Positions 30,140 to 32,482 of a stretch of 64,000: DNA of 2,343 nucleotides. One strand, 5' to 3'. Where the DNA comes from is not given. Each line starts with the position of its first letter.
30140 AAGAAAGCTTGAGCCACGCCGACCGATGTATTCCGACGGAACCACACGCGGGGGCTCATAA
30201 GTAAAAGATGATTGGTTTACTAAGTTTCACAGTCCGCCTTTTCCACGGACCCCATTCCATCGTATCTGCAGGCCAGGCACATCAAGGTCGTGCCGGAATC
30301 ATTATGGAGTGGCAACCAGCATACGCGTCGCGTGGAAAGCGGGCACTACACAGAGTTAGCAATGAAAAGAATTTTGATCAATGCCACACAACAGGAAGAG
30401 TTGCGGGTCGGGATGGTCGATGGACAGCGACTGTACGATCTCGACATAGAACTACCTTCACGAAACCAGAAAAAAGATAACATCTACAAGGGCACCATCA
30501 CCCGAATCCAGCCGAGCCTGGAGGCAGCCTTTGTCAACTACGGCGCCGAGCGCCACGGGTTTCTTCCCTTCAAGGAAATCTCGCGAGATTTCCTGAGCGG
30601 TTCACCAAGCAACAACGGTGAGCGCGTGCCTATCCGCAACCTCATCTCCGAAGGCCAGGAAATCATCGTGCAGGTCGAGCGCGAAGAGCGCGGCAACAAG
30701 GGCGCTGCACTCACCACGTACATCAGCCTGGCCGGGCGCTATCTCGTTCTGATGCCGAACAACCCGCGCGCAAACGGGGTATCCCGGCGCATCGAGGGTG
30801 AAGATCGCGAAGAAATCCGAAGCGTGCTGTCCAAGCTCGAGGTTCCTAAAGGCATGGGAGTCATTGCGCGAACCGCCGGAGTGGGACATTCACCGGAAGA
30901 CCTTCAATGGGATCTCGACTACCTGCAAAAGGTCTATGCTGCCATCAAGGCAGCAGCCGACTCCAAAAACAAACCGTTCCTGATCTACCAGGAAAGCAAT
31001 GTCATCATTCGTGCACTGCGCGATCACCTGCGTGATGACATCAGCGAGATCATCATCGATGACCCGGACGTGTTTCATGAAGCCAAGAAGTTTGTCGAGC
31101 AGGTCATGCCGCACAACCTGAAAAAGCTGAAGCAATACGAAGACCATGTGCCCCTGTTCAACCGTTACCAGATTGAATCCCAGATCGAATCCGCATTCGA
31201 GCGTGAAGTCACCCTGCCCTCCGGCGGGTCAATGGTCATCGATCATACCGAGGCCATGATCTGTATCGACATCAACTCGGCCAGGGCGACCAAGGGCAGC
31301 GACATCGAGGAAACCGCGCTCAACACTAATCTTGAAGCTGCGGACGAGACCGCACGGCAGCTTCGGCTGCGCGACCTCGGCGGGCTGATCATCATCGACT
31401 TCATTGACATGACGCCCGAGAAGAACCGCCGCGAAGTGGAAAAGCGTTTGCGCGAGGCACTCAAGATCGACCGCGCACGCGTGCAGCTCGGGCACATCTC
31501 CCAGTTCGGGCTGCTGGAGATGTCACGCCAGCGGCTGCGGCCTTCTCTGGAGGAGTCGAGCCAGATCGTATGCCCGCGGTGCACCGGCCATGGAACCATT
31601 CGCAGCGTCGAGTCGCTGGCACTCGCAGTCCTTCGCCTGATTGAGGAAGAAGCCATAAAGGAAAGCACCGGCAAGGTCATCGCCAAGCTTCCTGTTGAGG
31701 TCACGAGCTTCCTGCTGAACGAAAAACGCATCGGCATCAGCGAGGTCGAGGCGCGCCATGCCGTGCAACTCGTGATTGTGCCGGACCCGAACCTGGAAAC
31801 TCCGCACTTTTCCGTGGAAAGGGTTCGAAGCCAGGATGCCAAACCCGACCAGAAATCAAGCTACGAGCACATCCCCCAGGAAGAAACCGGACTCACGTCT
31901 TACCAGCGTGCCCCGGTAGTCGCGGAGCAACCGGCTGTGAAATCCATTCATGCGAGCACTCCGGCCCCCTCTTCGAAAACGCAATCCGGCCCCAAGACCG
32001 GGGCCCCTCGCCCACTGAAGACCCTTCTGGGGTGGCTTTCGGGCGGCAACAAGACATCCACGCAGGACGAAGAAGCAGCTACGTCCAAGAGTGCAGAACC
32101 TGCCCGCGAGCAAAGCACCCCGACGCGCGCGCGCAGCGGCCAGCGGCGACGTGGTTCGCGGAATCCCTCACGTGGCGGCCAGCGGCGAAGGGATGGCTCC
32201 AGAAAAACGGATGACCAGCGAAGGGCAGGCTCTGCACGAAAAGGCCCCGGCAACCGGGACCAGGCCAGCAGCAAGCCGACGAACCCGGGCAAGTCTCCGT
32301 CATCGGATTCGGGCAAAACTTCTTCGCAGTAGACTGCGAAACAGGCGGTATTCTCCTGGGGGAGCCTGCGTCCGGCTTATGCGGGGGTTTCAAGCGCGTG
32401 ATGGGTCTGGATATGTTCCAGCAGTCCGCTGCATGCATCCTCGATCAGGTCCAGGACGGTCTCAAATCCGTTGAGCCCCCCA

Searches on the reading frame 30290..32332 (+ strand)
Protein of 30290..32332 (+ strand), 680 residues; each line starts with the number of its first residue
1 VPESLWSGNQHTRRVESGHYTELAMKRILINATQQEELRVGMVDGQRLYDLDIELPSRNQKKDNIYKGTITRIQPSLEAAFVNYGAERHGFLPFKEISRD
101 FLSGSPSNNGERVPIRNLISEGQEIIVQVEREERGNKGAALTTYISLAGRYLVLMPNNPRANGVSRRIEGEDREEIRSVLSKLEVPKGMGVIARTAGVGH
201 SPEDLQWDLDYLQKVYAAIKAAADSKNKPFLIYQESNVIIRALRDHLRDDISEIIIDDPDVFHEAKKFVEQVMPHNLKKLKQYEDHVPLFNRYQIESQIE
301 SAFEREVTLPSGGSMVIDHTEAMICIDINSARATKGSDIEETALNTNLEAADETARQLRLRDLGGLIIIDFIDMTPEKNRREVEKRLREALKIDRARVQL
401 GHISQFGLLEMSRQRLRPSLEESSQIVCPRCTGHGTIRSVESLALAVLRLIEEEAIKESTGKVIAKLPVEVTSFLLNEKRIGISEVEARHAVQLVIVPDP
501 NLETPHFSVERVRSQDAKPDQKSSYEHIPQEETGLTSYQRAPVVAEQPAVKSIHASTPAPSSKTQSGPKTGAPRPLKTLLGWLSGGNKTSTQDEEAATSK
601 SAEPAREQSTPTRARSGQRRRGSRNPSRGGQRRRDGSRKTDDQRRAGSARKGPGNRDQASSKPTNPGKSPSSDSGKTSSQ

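Call 93: search_protein_families(library=ncbifam, proteins=[window:30290-32332:+], max_evalue=0.001)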
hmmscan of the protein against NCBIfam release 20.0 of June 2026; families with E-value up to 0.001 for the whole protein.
window:30290-32332:+ (680 aa): 5 families
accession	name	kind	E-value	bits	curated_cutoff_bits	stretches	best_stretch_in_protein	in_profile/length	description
NF008074.0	PRK10811.1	equivalog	2.7e-257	856.5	908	1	25-658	1-655/1068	ribonuclease E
TIGR00757.1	RNaseEG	subfamily_domain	6.1e-160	532.7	325.95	1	37-449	1-415/415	Rne/Rng family ribonuclease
NF008689.0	PRK11712.1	equivalog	2e-103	346.5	594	1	27-496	4-473/489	ribonuclease G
NF052588.1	RnaseEMycob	equivalog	3.5e-83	279.9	1400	1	64-437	365-746/945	ribonuclease E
NF052586.1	RnaseECyano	equivalog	2.5e-75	254.1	900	1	59-439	31-408/619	ribonuclease E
